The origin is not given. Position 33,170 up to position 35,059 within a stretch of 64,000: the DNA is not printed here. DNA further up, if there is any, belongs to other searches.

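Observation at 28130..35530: Six-gene hydrogenase-4-like (Ehr-type) membrane complex whose catalytic subunit has lost every [NiFe] cysteine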

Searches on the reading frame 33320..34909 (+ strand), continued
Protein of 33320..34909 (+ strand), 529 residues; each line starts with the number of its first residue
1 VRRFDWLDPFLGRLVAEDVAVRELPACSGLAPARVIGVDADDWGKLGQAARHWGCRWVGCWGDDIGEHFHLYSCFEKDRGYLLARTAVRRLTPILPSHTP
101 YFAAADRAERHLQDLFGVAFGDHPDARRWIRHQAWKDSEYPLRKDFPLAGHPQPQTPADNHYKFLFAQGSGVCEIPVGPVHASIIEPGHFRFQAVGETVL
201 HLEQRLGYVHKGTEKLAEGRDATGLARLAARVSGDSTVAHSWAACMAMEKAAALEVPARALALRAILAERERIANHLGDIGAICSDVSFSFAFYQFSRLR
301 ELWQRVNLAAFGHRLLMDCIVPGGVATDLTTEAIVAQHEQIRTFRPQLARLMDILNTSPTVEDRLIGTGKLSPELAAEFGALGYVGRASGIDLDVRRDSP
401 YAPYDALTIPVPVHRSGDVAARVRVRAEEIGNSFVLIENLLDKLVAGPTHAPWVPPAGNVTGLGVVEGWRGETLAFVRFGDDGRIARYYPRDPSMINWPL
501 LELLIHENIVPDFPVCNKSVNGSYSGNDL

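Call 41: search_protein_families(library=pfam, alignment_id=A2, max_evalue=0.00001)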
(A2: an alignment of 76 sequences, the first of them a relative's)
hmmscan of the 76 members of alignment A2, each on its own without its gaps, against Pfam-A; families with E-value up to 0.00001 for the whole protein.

A. member 1, L003:201-812:- (203 aa): 0 families

B. families by the number of members that match (of 76 scanned): 77 families (the first 25 are shown)
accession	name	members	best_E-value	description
PF00916.26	Sulfate_transp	5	1.8e-63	Sulfate permease family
PF16983.11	MFS_MOT1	5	1e-07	Molybdate transporter of MFS superfamily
PF10677.15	DUF2490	4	7e-48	Protein of unknown function (DUF2490)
PF01381.28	HTH_3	3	2.3e-15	Helix-turn-helix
PF07883.17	Cupin_2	2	2.3e-14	Cupin domain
PF09334.17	tRNA-synt_1g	1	2.8e-142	tRNA synthetases class I (M)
PF06189.17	5-nucleotidase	1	9.3e-125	5'-nucleotidase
PF07733.18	DNA_pol3_alpha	1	9e-103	Bacterial DNA polymerase III alpha NTPase domain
PF13575.12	DUF4135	1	4.1e-101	Domain of unknown function (DUF4135)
PF00563.25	EAL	1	1.9e-75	EAL domain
PF01676.23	Metalloenzyme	1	6e-75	Metalloenzyme superfamily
PF06415.18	iPGM_N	1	3.7e-70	BPG-independent PGAM N-terminus (iPGM_N)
PF17657.6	DNA_pol3_finger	1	4.8e-63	Bacterial DNA polymerase III alpha subunit finger domain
PF07992.20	Pyr_redox_2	1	4.4e-55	Pyridine nucleotide-disulphide oxidoreductase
PF00484.24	Pro_CA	1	4.5e-55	Carbonic anhydrase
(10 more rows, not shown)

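Call 48: find_encoding_contigs(protein=window:33320-34909:+, flank=10000, max_places=4)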
Protein window:33320-34909:+ (529 aa): 6 contigs read that carry it; 3 places shown.
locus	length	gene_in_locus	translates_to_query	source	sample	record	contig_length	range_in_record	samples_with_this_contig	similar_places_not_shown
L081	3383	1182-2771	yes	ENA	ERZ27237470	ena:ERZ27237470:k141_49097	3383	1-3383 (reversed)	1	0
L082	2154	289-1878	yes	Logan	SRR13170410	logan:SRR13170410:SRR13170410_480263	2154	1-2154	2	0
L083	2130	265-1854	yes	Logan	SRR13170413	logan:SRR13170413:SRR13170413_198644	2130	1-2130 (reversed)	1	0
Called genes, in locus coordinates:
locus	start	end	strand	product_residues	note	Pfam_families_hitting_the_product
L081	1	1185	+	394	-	?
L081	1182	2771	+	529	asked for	PF00329:Complex1_30kDa, PF00374:NiFeSe_Hases (weak), PF00346:Complex1_49kDa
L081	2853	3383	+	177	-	?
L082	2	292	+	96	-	?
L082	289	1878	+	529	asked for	PF00329:Complex1_30kDa, PF00374:NiFeSe_Hases (weak), PF00346:Complex1_49kDa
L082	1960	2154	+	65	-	?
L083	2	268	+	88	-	?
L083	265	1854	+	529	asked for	PF00329:Complex1_30kDa, PF00374:NiFeSe_Hases (weak), PF00346:Complex1_49kDa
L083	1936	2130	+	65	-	?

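Call 49: predict_structure(alignment_id=A1)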
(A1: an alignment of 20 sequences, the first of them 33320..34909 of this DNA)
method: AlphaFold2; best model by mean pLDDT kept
length: 529 residues; sequences in the alignment: 20
mean_pLDDT: 60.9   pTM: 0.54
mean pLDDT of the five models: 60.9, 60.8, 56.0, 54.8, 53.9
residues with pLDDT >= 90: 66; 70-90: 170; 50-70: 123; < 50: 170
segments of 3 or more residues with pLDDT < 50: 126-237, 378-381, 466-474, 490-529
pLDDT, mean of each block of 10 residues (from residue 1): 78 89 69 80 93 85 73 80 86 86 72 64 55 31 27 24 21 21 22 23 26 31 45 42 64 84 84 74 62 75 76 61 82 92 91 76 60 55 58 61 67 69 79 89 91 76 48 53 62 31 32 27 23
secondary structure, 60 per line:
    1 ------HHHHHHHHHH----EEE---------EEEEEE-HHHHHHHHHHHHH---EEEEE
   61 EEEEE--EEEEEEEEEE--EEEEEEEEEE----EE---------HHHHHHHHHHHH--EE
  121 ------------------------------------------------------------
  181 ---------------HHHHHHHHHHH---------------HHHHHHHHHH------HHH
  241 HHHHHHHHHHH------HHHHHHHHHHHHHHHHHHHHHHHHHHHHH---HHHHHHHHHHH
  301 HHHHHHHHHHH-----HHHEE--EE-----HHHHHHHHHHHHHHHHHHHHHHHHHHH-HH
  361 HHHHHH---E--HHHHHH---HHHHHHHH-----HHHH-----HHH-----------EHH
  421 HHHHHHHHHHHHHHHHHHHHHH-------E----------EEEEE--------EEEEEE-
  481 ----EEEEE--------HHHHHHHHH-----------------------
elements in order: H7-16 E21-23 E33-38 H40-52 E56-65 E68-77 E80-89 H105-116 H196-206 H222-231 H238-251 H258-286 H290-311 H331-357 H359-366 H373-378 H382-389 H395-398 H419-442 E461-465 E474-479 E485-489 H498-506

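Call 50: search_dna_similar(query=window:33320-34909:+, collection=plasmids, mode=protein, max_rows=25, max_evalue=1e-30)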
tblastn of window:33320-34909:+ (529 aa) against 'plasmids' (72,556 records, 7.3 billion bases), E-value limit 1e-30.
Records with a match: 86; places in all: 93; records where one place covers at least 80% of the query: 79.
Best place of each record, by identity: <60% 86.
By first word of the organism name: Rhizobium 31; Azospirillum 13; Burkholderia 7; Cupriavidus 6; Escherichia 5; Paraburkholderia 4; Rhodococcus 2; Pantoea 2; Klebsiella 2; Proteus 2; and 11 more.
By predicted mobility (MOB-suite, as given by PLSDB): non-mobilizable 50; conjugative 22; mobilizable 14.
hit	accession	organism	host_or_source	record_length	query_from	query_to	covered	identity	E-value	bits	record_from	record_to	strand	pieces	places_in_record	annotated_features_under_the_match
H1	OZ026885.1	Candidatus Methylocalor cossyra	-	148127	28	528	95%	58.7%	3e-170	540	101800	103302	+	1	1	NADH dehydrogenase (Ubiquinone) 30 kDa subunit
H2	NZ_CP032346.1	Azospirillum brasilense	soil sample,Agricultural field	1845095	41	529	92%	47.6%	8e-103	346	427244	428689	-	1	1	record has no annotation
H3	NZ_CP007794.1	Azospirillum argentinense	Triticum aestivum L.,Root,wheat ...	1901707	41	529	92%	47.2%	2e-102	345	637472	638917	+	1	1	record has no annotation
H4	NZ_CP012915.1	Azospirillum brasilense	Digitaria eriantha,microbe,root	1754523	41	529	92%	47.2%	2e-102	345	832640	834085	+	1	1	none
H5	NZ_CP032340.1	Azospirillum brasilense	soil sample,Agricultural field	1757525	41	529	92%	47.2%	2e-102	345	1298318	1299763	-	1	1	none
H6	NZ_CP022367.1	Azospirillum sp. TSH58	single cell,paddy soils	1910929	41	529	92%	47.0%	9e-102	343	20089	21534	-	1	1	record has no annotation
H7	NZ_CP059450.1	Azospirillum brasilense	Prokaryotes,soil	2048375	41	529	92%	47.0%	4e-101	341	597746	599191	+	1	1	none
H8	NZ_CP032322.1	Azospirillum argentinense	soil sample,Agricultural field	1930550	41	529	92%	46.4%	2e-102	345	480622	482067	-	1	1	record has no annotation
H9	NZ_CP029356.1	Azospirillum thermophilum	cell culture,hot spring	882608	38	529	93%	45.7%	1e-101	342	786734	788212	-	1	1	nickel-dependent hydrogenase large subunit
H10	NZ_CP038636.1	Cupriavidus oxalaticus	whole organism,sewage sludge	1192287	38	529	93%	45.7%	5e-104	350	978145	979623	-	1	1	none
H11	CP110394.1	Burkholderia sp. JSH-S8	Tetrastigma hemsleyanum Diels et Gilg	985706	13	529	98%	43.2%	3e-93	318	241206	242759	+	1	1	NADH-quinone oxidoreductase subunit C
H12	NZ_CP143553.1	Burkholderia multivorans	Homo sapiens,bronchoalveolar lavage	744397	28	529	95%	44.5%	4e-100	338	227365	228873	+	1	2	NADH-quinone oxidoreductase subunit C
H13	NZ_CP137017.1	Sinorhizobium fredii GR64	Phaseolus vulgaris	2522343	52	529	90%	46.7%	2e-100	339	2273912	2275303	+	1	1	record has no annotation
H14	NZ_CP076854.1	Rhizobium sp. WYJ-E13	Curcuma wenyujin Y.H. Chen et C. ...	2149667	39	529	93%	45.2%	4e-103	347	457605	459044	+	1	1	none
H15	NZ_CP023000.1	Rhizobium sp. 11515TR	Cell culture,agricultural soil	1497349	58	529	89%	46.7%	7e-97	329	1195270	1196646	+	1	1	record has no annotation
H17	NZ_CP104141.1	Rhizobium sp. WSM1274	Vicia sp.,cell culture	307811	17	529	97%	42.8%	2e-96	328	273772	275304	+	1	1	NADH-quinone oxidoreductase subunit C | hydrogenase 4 subunit F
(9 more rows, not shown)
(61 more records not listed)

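Call 52: get_annotated_region(hit=H17, flank=12000)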
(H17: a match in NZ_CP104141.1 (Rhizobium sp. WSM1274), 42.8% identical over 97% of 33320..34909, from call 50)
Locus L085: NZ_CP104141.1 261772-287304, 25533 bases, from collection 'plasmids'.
description: Rhizobium sp. WSM1274 plasmid pWSM1274_3, complete sequence
organism: Rhizobium sp. WSM1274 (NCBI taxid 3138254)
taxonomy: Bacteria; Pseudomonadota; Alphaproteobacteria; Hyphomicrobiales; Rhizobiaceae; Rhizobium; Rhizobium sp. WSM1274
host: -; source: Vicia sp.,cell culture; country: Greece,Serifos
typing (MOB-suite, as given by PLSDB): non-mobilizable; replicon rep_cluster_841
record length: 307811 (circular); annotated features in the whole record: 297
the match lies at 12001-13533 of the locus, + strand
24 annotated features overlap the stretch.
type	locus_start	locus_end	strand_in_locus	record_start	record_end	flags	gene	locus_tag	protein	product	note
CDS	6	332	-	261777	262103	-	-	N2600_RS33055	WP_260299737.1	hypothetical protein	-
CDS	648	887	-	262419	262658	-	-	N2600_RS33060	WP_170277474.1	DUF4167 domain-containing protein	-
CDS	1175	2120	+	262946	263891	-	-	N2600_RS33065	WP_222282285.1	IS630 family transposase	-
CDS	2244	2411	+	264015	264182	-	-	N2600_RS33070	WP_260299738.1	hypothetical protein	-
CDS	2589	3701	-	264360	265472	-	-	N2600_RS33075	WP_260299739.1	site-2 protease family protein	-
CDS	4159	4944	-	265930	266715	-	-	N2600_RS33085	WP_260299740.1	slipin family protein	-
CDS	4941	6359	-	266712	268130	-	-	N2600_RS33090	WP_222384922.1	nodulation protein NfeD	-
CDS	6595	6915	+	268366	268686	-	-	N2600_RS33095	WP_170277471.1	helix-turn-helix transcriptional regulator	-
CDS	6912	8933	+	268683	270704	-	hyfB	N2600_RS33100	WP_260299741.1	hydrogenase 4 subunit B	GO:0042773 - ATP synthesis coupled electron transport [Evidence IEA]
CDS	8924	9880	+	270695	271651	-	-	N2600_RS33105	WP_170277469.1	NADH-quinone oxidoreductase subunit H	-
CDS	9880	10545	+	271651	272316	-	-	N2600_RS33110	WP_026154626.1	hydrogenase-4 component E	-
CDS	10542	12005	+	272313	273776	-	-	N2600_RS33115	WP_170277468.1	hydrogenase 4 subunit F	-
CDS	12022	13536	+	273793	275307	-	-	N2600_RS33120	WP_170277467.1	NADH-quinone oxidoreductase subunit C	-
CDS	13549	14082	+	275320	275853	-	-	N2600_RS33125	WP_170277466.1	NADH-quinone oxidoreductase subunit B family protein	GO:0022900 - electron transport chain [Evidence IEA]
CDS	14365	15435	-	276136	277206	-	-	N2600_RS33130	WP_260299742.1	LacI family DNA-binding transcriptional regulator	GO:0006351 - DNA-templated transcription [Evidence IEA]; GO:0045892 - negative regulation of DNA-templated ...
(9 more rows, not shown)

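Call 53: get_annotated_region(hit=H1, flank=12000)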
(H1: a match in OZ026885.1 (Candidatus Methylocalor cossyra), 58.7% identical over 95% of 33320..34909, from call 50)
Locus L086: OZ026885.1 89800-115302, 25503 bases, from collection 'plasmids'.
description: Candidatus Methylocalor cossyra isolate MeCH1-AG genome assembly, plasmid: 2
organism: Candidatus Methylocalor cossyra (NCBI taxid 3108543)
taxonomy: Bacteria; Pseudomonadota; Gammaproteobacteria; Methylococcales; Methylococcaceae; Candidatus Methylocalor; Candidatus Methylocalor cossyra
host: -; source: -; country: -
typing (MOB-suite, as given by PLSDB): non-mobilizable
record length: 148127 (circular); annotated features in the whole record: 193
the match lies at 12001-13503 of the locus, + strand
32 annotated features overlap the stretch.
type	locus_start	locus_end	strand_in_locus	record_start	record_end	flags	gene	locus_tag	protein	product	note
CDS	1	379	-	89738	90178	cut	-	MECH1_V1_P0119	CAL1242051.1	protein of unknown function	-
CDS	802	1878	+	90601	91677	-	gtfB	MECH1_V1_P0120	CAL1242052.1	Vancomycin aglycone glucosyltransferase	-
CDS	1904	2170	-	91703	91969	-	-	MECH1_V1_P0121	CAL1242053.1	protein of unknown function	-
CDS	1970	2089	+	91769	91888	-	-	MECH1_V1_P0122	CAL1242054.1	protein of unknown function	-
CDS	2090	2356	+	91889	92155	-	-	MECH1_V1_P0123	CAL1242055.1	protein of unknown function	-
CDS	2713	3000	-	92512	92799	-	-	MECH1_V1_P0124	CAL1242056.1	protein of unknown function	-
CDS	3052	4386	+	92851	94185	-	-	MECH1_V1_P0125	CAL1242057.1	transposase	-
CDS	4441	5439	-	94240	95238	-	-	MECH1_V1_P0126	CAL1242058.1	transposase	-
CDS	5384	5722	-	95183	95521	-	-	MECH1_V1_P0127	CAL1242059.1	protein of unknown function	-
CDS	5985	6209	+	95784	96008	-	-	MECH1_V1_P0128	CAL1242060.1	protein of unknown function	-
CDS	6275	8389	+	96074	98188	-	-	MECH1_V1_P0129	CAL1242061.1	Hydrogenase-4 component B / Formate hydrogenlyase subunit 3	-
CDS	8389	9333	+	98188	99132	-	-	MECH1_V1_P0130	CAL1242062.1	Formate hydrogenlyase subunit 4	-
CDS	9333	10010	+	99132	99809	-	-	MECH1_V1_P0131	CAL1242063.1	Hydrogenase-4 component E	-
CDS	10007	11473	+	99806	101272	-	hyfF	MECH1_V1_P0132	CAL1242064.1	Hydrogenase-4 component F homolog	-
CDS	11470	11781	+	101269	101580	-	-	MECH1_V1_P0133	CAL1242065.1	protein of unknown function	-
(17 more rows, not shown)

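Call 67: find_homologous_proteins(query=L049:9902-11407:+, max_evalue=1e-50)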
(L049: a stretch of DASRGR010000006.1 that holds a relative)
Query L049:9902-11407:+ (501 aa): 8000 proteins with E <= 1e-50 among 8000 candidates; the best 120 are listed.
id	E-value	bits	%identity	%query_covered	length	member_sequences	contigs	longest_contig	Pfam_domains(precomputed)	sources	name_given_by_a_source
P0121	2.3e-298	1008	87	100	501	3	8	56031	PF00374.25,PF00329.26,PF00346.25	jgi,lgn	jgi:Ni,Fe-hydrogenase III large subunit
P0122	2.4e-297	1005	87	100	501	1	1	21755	PF00329.26,PF00346.25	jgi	jgi:Ni,Fe-hydrogenase III large subunit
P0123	2.2e-294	995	87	100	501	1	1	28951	PF00374.25,PF00329.26,PF00346.25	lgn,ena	-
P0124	2.3e-286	968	84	100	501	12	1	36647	PF00374.25,PF00329.26,PF00346.25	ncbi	ncbi:MAG: NADH-quinone oxidoreductase subunit C [Hyphomicrobiales bacterium]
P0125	1.6e-277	939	80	100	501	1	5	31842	PF00329.26,PF00346.25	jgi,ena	jgi:Ni,Fe-hydrogenase III large subunit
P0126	1.6e-277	939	80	100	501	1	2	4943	PF00329.26,PF00346.25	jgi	jgi:Ni,Fe-hydrogenase III large subunit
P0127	3.1e-277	938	80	100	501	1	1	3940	PF00329.26,PF00346.25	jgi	jgi:Ni,Fe-hydrogenase III large subunit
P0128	4.6e-277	938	80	100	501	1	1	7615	PF00329.26,PF00346.25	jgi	jgi:Ni,Fe-hydrogenase III large subunit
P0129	1.7e-276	936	80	100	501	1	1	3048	PF00329.26,PF00346.25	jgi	jgi:Ni,Fe-hydrogenase III large subunit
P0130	2.4e-276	935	81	100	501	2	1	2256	PF00374.25,PF00329.26,PF00346.25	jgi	jgi:Ni,Fe-hydrogenase III large subunit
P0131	2.8e-276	935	80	100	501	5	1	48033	PF00329.26,PF00346.25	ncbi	-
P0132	5.9e-276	934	80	100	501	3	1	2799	PF00374.25,PF00329.26,PF00346.25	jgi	jgi:Ni,Fe-hydrogenase III large subunit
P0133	6.8e-275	931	79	100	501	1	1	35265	PF00374.25,PF00329.26,PF00346.25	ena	-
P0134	1.1e-274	930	80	100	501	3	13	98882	PF00329.26,PF00346.25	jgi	jgi:Ni,Fe-hydrogenase III large subunit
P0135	2.1e-274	929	80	100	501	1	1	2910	PF00374.25,PF00329.26,PF00346.25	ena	-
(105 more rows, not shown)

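Call 68: get_annotated_region(hit=H4, flank=9000)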
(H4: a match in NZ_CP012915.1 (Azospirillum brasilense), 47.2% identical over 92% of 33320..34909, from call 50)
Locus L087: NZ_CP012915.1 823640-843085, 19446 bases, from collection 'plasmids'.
description: Azospirillum brasilense strain Sp 7 plasmid ABSP7_p1, complete sequence
organism: Azospirillum brasilense (NCBI taxid 192)
taxonomy: Bacteria; Pseudomonadota; Alphaproteobacteria; Rhodospirillales; Azospirillaceae; Azospirillum; Azospirillum brasilense
host: -; source: Digitaria eriantha,microbe,root; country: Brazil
typing (MOB-suite, as given by PLSDB): non-mobilizable; replicon rep_cluster_622
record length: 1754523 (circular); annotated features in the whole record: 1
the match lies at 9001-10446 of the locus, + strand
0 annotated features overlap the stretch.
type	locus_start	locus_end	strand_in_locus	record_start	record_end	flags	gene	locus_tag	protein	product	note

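Call 81: search_protein_families(library=pfam, proteins=[L024:1754-3169:+, L024:3383-3715:+, L024:3761-5164:+, L024:5601-5861:+, L024:5873-6088:+, L024:8385-9755:+, L086:11470-11781:+, L085:6595-6915:+], max_evalue=0.001)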
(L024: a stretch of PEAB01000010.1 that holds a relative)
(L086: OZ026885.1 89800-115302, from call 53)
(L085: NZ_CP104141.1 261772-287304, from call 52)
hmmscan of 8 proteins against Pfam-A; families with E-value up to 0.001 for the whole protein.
L024:1754-3169:+ (471 aa): 2 families
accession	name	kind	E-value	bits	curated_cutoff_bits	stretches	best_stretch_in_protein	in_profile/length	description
PF00072.30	Response_reg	-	2.4e-27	95.7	30.2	1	11-123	1-111/111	Response regulator receiver domain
PF02518.31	HATPase_c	-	1.8e-19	70.6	26.4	1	355-469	3-108/111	Histidine kinase-, DNA gyrase B-, and HSP90-like ATPase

L024:3383-3715:+ (110 aa): 1 family
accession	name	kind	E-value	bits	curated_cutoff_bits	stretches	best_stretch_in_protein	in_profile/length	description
PF01844.29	HNH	-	1.8e-08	34.8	21.4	1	52-100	1-47/47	HNH endonuclease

L024:3761-5164:+ (467 aa): 2 families
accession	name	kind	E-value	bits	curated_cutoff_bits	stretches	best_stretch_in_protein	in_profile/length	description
PF00990.26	GGDEF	-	7.1e-31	107.6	23.8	1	307-460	3-160/161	Diguanylate cyclase, GGDEF domain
PF00497.25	SBP_bac_3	-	1.3e-21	77.2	26.4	1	36-244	7-131/132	Bacterial extracellular solute-binding proteins, family 3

L024:5601-5861:+ (86 aa): 1 family
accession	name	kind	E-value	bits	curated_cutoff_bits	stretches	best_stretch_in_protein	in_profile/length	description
PF14076.12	DUF4258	-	0.00035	21.2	25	1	7-81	1-70/71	Domain of unknown function (DUF4258)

L024:5873-6088:+ (71 aa): 1 family
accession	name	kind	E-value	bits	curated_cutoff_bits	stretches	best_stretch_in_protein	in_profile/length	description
PF10049.14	DUF2283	-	1.1e-17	64.4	23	1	2-48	1-48/49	Protein of unknown function (DUF2283)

L024:8385-9755:+ (456 aa): 2 families
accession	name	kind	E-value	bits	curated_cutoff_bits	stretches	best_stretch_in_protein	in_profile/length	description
PF00754.31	F5_F8_type_C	-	1.3e-07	32.2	28.2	1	37-152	2-118/127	F5/8 type C domain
PF22633.2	F5_F8_type_C_2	-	2.5e-05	25.2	27.8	1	51-126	2-76/91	NedA-like, galactose-binding domain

L086:11470-11781:+ (103 aa): 0 families

L085:6595-6915:+ (106 aa): 3 families
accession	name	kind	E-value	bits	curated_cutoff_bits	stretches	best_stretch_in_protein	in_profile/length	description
PF13560.12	HTH_31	-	6.5e-08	33.2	27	1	4-56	3-57/64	Helix-turn-helix domain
PF01381.28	HTH_3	-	7.1e-07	29.6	23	1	7-57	1-49/55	Helix-turn-helix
PF20432.4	Xre-like-HTH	-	0.00042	21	25.8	1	8-39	16-47/63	Antitoxin Xre-like helix-turn-helix domain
